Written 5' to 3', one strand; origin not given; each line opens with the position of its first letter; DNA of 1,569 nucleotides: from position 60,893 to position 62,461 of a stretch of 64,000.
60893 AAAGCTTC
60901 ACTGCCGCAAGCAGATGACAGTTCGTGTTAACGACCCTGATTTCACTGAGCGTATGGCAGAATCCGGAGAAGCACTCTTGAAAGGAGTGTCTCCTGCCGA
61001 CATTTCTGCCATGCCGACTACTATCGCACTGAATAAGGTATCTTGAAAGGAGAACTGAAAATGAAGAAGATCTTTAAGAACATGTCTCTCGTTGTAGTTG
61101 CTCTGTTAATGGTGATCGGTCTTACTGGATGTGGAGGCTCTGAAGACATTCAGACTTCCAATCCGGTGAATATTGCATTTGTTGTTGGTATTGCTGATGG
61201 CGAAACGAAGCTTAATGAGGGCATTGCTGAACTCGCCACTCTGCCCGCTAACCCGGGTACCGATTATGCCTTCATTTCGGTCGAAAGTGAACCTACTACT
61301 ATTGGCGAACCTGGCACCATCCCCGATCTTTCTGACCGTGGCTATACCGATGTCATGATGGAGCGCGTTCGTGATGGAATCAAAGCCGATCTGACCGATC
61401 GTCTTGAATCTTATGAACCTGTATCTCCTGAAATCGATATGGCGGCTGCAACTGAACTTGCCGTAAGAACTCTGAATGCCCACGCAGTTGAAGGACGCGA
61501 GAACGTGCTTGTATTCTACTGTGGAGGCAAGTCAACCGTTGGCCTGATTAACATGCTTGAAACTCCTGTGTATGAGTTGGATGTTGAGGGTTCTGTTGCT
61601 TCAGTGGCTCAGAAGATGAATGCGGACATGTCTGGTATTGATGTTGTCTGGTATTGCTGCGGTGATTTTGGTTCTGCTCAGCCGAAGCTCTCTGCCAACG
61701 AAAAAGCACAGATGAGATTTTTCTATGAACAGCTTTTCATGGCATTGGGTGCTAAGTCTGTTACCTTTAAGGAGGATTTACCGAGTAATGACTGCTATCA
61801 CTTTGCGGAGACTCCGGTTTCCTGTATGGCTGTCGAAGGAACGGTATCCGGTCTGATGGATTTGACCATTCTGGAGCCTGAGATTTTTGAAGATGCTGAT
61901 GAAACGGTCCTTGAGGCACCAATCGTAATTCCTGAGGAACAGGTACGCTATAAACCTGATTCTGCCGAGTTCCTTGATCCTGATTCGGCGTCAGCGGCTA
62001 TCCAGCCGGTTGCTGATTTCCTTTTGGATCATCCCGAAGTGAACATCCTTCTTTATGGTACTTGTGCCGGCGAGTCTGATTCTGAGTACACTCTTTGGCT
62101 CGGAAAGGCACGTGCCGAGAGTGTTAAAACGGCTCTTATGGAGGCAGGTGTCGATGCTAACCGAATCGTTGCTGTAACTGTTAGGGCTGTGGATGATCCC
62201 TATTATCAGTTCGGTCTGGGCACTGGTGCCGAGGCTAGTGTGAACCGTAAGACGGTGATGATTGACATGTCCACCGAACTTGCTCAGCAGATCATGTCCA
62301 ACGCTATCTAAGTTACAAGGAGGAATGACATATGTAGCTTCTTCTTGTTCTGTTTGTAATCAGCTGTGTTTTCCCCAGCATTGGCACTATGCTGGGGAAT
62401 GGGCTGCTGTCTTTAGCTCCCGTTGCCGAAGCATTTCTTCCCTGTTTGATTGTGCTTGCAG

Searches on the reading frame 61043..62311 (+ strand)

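Call 27: search_protein_families(library=pfam, proteins=[window:61043-62311:+], max_evalue=0.001)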
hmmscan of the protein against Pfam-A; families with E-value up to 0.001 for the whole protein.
window:61043-62311:+ (422 aa): 1 family
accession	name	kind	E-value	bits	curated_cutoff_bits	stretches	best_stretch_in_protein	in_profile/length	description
PF00691.25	OmpA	-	3.2e-08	34.2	27.2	1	303-378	2-77/98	OmpA family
